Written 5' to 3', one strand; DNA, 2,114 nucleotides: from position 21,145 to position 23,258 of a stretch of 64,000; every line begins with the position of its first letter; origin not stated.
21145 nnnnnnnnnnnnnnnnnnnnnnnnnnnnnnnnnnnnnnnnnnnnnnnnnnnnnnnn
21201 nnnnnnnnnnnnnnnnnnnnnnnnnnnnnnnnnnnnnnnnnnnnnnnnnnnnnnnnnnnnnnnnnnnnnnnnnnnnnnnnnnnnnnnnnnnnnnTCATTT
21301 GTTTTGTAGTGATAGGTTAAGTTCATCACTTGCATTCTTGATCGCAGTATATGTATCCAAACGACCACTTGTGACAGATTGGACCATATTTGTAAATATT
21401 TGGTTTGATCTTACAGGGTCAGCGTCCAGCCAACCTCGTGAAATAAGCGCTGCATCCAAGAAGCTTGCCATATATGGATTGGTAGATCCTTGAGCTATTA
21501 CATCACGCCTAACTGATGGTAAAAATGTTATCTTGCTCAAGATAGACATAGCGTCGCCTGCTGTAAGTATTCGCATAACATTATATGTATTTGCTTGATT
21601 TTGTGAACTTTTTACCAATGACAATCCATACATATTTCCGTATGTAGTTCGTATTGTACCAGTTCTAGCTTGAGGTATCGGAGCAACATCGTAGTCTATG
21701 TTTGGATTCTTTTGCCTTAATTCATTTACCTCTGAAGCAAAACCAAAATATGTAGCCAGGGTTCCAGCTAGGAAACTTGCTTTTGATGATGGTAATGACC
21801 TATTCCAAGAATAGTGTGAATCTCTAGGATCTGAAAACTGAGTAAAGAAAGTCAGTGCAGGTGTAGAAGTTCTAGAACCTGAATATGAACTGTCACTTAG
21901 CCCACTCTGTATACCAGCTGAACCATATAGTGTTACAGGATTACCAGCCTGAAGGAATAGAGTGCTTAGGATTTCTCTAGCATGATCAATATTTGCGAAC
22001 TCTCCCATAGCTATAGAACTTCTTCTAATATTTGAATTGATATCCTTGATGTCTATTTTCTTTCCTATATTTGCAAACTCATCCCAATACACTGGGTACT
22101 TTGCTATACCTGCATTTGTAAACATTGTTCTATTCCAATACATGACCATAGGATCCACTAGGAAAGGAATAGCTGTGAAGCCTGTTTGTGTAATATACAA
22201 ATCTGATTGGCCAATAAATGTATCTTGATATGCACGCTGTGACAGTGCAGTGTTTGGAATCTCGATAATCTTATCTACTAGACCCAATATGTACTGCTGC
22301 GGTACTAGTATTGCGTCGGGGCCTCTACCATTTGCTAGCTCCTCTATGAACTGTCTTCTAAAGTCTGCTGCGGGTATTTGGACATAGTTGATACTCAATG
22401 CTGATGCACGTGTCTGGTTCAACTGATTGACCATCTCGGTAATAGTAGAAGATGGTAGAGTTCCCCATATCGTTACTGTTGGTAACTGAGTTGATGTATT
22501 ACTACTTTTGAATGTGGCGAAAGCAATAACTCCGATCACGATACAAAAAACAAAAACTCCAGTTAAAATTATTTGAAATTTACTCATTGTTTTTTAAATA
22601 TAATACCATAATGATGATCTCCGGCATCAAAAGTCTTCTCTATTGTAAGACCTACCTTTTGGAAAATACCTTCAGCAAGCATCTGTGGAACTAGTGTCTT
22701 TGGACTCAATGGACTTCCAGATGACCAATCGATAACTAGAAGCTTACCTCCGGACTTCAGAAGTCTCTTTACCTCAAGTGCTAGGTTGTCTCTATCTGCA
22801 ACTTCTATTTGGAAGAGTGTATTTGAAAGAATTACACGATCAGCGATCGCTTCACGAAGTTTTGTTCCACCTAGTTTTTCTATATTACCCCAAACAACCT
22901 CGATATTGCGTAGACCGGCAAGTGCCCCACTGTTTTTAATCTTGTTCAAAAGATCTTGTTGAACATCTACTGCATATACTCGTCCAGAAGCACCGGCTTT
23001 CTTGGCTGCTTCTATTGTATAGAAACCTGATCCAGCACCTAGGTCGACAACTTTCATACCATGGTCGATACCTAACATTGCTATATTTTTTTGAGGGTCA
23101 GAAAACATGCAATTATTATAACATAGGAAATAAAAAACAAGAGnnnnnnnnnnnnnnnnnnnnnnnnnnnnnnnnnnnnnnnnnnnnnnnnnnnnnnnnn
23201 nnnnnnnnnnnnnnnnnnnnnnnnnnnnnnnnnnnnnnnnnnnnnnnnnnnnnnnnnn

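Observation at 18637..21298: Tandem array of six paralogous VirB2/TrbC-like two-TM pilin genes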

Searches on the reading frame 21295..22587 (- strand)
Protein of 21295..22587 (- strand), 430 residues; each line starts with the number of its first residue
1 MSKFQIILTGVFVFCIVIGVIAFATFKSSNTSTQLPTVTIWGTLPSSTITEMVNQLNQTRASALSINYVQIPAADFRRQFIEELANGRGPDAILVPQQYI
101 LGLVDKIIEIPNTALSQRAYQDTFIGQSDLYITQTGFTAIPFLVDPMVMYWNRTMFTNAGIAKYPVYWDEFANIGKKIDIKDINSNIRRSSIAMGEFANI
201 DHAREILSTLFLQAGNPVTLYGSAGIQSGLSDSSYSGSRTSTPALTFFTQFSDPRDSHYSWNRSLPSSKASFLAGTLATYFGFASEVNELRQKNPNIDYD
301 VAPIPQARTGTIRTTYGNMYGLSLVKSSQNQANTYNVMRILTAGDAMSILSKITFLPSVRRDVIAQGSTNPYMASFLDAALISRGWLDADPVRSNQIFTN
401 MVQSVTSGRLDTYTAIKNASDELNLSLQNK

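Call 8: search_protein_families(library=pfam, proteins=[window:21295-22587:-], max_evalue=0.001)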
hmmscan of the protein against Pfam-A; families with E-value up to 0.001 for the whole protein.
window:21295-22587:- (430 aa): 2 families
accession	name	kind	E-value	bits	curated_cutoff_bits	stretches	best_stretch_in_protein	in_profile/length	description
PF01547.30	SBP_bac_1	-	1.1e-14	55.7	26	1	48-332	9-291/307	Bacterial extracellular solute-binding protein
PF13416.11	SBP_bac_8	-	1.5e-10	41.8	27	1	64-365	12-267/279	Bacterial extracellular solute-binding protein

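Call 26: search_protein_families(library=ncbifam, proteins=[window:21295-22587:-], max_evalue=0.01)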
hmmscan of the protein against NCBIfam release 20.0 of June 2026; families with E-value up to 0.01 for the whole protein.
window:21295-22587:- (430 aa): 0 families

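Call 46: search_solved_structures(query=window:21295-22587:-, max_evalue=0.01)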
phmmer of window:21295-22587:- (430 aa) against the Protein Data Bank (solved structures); distinct sequences matched with E-value up to 0.01: 10.
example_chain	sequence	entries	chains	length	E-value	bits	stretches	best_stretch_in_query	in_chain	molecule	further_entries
4r9f_A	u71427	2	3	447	7e-06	28.6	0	10-162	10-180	MBP1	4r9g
4qrz_A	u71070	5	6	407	0.0013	21.1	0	37-179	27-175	ABC-TYPE SUGAR TRANSPORTER | ABC transporter, substrate binding protein (Sugar)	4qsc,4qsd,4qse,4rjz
8art_A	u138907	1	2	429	0.0025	20.2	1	37-174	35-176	Putative secreted maltose-binding protein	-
4r2f_A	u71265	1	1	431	0.0029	20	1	84-178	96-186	Extracellular solute-binding protein family 1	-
1urg_A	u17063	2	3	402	0.0048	19.3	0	246-376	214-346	MALTOSE-BINDING PROTEIN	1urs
1urd_A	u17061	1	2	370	0.0062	18.9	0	246-373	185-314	MALTOSE-BINDING PROTEIN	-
2gha_A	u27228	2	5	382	0.0065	18.8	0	293-428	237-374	maltose ABC transporter, periplasmic maltose-binding protein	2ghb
3quf_A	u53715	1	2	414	0.0066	18.8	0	146-305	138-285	Extracellular solute-binding protein, family 1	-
6dtu_A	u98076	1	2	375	0.0068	18.8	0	293-428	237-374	maltose-binding protein MalE1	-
6lce_A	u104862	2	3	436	0.0085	18.5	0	139-347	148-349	ABC transporter substrate binding component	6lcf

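Call 73: find_homologous_proteins(query=window:21295-22587:-, max_evalue=0.00001)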
Query window:21295-22587:- (430 aa): 1460 proteins with E <= 0.00001 among 8000 candidates; the best 120 are listed.
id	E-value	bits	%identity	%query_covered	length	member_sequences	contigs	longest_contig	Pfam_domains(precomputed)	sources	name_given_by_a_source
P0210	8.9e-280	945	100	100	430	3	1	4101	PF13416.12,PF01547.31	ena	-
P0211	1.1e-265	899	93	100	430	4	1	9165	PF13416.12,PF01547.31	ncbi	-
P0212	3.0e-257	871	89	100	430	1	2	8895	PF13416.12,PF01547.31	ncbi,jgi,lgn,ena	jgi:ABC-type glycerol-3-phosphate transport system substrate-binding protein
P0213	9.3e-206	702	71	100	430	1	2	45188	PF13416.12,PF01547.31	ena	-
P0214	2.8e-201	687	67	100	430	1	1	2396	PF13416.12,PF01547.31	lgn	-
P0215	5.2e-200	683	78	88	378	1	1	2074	PF13416.12,PF01547.31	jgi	jgi:ABC-type glycerol-3-phosphate transport system substrate-binding protein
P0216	4.2e-194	663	67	100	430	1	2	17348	PF13416.12,PF01547.31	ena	-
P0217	4.6e-193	660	67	100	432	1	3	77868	PF13416.12,PF01547.31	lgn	-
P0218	9.7e-190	649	64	100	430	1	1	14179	PF13416.12,PF01547.31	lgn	-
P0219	1.8e-189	648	66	100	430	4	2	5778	PF01547.31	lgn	-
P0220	3.0e-189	647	66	100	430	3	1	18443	PF13416.12,PF01547.31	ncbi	-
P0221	2.4e-185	634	65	100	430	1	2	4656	PF13416.12,PF01547.31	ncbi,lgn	-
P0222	3.4e-185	634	64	100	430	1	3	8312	PF13416.12,PF01547.31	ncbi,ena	-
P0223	2.4e-182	625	64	100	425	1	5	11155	PF13416.12,PF01547.31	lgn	-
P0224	3.4e-182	624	64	100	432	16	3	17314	PF13416.12,PF01547.31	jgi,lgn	jgi:multiple sugar transport system substrate-binding protein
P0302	5.4e-148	511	54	100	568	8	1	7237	PF13416.12,PF01547.31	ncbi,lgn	-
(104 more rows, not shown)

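Call 85: predict_structure(alignment_id=A6)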
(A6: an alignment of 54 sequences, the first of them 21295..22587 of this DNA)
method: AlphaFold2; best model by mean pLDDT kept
length: 430 residues; sequences in the alignment: 54
mean_pLDDT: 90.5   pTM: 0.85
mean pLDDT of the five models: 90.5, 88.9, 86.9, 83.0, 79.0
residues with pLDDT >= 90: 320; 70-90: 94; 50-70: 9; < 50: 7
segments of 3 or more residues with pLDDT < 50: 26-32
pLDDT, mean of each block of 10 residues (from residue 1): 81 83 50 73 95 92 91 91 90 92 90 93 95 93 97 95 93 93 90 92 96 93 85 88 94 90 92 96 95 91 91 91 94 93 93 93 90 94 91 94 94 96 85
secondary structure, 60 per line:
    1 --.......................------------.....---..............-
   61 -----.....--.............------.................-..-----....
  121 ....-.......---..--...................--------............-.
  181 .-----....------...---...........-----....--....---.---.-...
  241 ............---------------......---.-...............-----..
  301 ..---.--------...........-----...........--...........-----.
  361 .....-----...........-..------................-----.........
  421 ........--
elements in order: H3-25 E38-42 H46-59 E66-70 H73-85 E92-96 H97-106 H117-123 H126-131 E140-152 H153-158 H168-178 E187-190 H203-213 E219-222 E225-228 H238-252 H268-273 E279-283 H284-293 E299-302 E315-325 H331-341 H344-354 H361-365 H371-381 H391-406 H412-428

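Call 87: fold_search(model_id=the predicted structure, library=pdb)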
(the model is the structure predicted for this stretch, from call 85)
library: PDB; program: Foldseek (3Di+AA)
matches with E <= 10: 1454; with E <= 0.001: 1096
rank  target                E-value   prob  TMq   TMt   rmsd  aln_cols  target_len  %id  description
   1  4r9f_A                7.4e-24  1.00  0.65  0.69   6.1       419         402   18  CpMnBP1 with Mannobiose Bound (released 2014-10-29)
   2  4r9g_A                4.3e-23  1.00  0.66  0.71   5.8       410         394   17  CpMnBP1 with Mannotriose Bound (released 2014-10-29)
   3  4rjz                  1.3e-22  1.00  0.70  0.78   4.4       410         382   16  Crystal structure of ATU4361 sugar transporter from Agrobacterium fabrum C58, target EFI-510558, an open conformation (released 2014-11-05)
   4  1y4c_A                1.7e-22  1.00  0.60  0.55   5.6       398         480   14  Designed Helical Protein fusion MBP (released 2005-02-15)
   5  6dts_B                1.9e-22  1.00  0.65  0.72   5.2       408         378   15  Maltotetraose bound T. maritima MalE2 (released 2018-09-19)
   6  7t31_A                2.0e-22  1.00  0.69  0.61   4.7       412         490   14  X-ray Structure of Clostridiodies difficile PilW (released 2022-10-19)
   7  3n94_A                3.1e-22  1.00  0.61  0.57   5.6       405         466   15  Crystal structure of human pituitary adenylate cyclase 1 Receptor-short N-terminal extracellular domain (released 2011-06-08)
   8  3mp1_A                3.7e-22  1.00  0.60  0.52   5.7       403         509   14  Complex structure of Sgf29 and trimethylated H3K4 (released 2011-05-04)
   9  4b3n_A                4.2e-22  1.00  0.61  0.49   5.8       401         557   14  Crystal structure of rhesus TRIM5alpha PRY/SPRY domain (released 2012-10-24)
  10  3g7w_A                4.2e-22  1.00  0.61  0.66   5.6       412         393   14  Islet Amyloid Polypeptide (IAPP or Amylin) Residues 1 to 22 fused to Maltose Binding Protein (released 2009-06-23)
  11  5v6y_B                4.2e-22  1.00  0.59  0.48   6.1       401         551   14  Crystal structure of the human CLR:RAMP1 extracellular domain heterodimer with bound high-affinity and altered selecti (released 2018-01-31)
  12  2gha_A                4.8e-22  1.00  0.63  0.71   5.5       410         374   16  Thermotoga maritima maltotriose binding protein bound with maltotriose (released 2007-02-06)
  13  3iov_A                5.4e-22  1.00  0.70  0.73   4.3       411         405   14  Huntingtin amino-terminal region with 17 Gln residues - crystal C99 (released 2009-09-29)
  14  4blb_B                5.4e-22  1.00  0.58  0.38   5.8       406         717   14  Crystal structure of a human Suppressor of fused (SUFU)-GLI1p complex (released 2013-11-27)
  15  2zyo_A                5.7e-22  1.00  0.72  0.80   4.0       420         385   14  Crystal structure of cyclo/maltodextrin-binding protein complexed with maltotetraose (released 2009-03-31)
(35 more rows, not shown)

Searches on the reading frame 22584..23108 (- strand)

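Call 8: search_protein_families(library=pfam, proteins=[window:22584-23108:-], max_evalue=0.001)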
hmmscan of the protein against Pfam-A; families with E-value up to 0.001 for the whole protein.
window:22584-23108:- (174 aa): 11 families
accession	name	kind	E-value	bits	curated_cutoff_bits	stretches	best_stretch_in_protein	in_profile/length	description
PF13847.12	Methyltransf_31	-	4.7e-17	62.5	27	1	14-130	1-114/145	Methyltransferase domain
PF13649.12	Methyltransf_25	-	2.4e-13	51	27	1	20-121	1-97/97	Methyltransferase domain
PF01209.24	Ubie_methyltran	-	4.8e-12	46.2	20.1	1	11-130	42-156/233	ubiE/COQ5 methyltransferase family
PF08241.18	Methyltransf_11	-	5e-12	46.7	21.2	1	21-125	1-95/95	Methyltransferase domain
PF01728.25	FtsJ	-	1.3e-06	28.9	24.1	1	14-77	19-76/181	FtsJ-like methyltransferase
PF08242.18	Methyltransf_12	-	1.6e-06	29.2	30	1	21-123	1-98/98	Methyltransferase domain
PF05175.20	MTS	-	3.8e-06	27.1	23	1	16-126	31-139/170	Methyltransferase small domain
PF01135.25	PCMT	-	4.1e-06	27.1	20.3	1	10-74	67-131/210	Protein-L-isoaspartate(D-aspartate) O-methyltransferase (PCMT)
PF02475.24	TRM5-TYW2_MTfase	-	3.7e-05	24.2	28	1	14-97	34-113/164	TRM5/TYW2 methyltransferase domain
PF02390.23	Methyltransf_4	-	0.00059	19.8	24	0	19-78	4-62/173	Putative methyltransferase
PF13489.12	Methyltransf_23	-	0.00092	19.4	27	0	6-130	10-121/164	Methyltransferase domain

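Call 26: search_protein_families(library=ncbifam, proteins=[window:22584-23108:-], max_evalue=0.01)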
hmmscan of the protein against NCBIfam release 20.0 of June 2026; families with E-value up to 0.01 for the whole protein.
window:22584-23108:- (174 aa): 54 families (the best 25 are shown)
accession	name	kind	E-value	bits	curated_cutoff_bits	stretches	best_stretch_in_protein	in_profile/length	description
NF008823.0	PRK11873.1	subfamily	5e-19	68.8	263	1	10-131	71-187/272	arsenite methyltransferase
NF041536.1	ArsM_DUF2284_UU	exception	1.2e-16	60.1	575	1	12-127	72-182/459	arsenite methyltransferase/DUF2284 domain selenoprotein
NF041537.1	ArsM_AhpD_UU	exception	1.9e-16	59.8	510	1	14-136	74-191/345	arsenite methyltransferase/AhpD domain selenoprotein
NF047649.1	MTase_UXPK_star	exception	2.5e-15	56.3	460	1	14-133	75-189/283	methyltransferase/UXPK-star double selenoprotein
NF001240.0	PRK00216.1-1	equivalog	3.2e-12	46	378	1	9-130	56-173/251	bifunctional demethylmenaquinone methyltransferase/2-methoxy-6-polyprenyl-1,4-benzoquinol methylase UbiE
TIGR02469.1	CbiT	equivalog_domain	3.4e-12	46.7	78.3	1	9-101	12-101/124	precorrin-6Y C5,15-methyltransferase (decarboxylating) subunit CbiT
NF052510.1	methyltran_MpqE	exception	1.1e-10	41.3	335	1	8-130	38-156/234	methyl-plastoquinone biosynthesis methyltransferase MpqE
NF043040.1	corrin_prot_MT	hypoth_equivalog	5.3e-10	39.1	180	1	7-128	32-150/216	corrinoid protein-associated methyltransferase CpaM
NF001243.0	PRK00216.1-4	equivalog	1.1e-08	34.7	235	1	9-130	40-156/237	demethylmenaquinone methyltransferase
NF010549.0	PRK13942.1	equivalog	1.5e-08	34.4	282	1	11-95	72-153/215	protein-L-isoaspartate O-methyltransferase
TIGR02752.1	MenG_heptapren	equivalog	1.8e-08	34.2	419.85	1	9-130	38-154/231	demethylmenaquinone methyltransferase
NF001244.0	PRK00216.1-5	equivalog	5.5e-08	32.4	216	1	7-158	39-185/236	bifunctional demethylmenaquinone methyltransferase/2-methoxy-6-polyprenyl-1,4-benzoquinol methylase UbiE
NF001556.0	PRK00377.1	equivalog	6e-08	32.7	238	1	12-79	36-104/198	cobalt-precorrin-6Y C(15)-methyltransferase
TIGR04364.1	methyltran_FxLD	equivalog_domain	8.5e-08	31.6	320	1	12-110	78-172/394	methyltransferase, FxLD system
TIGR01934.1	MenG_MenH_UbiE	subfamily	1.4e-07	31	158.35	1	8-159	31-174/223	ubiquinone/menaquinone biosynthesis methyltransferase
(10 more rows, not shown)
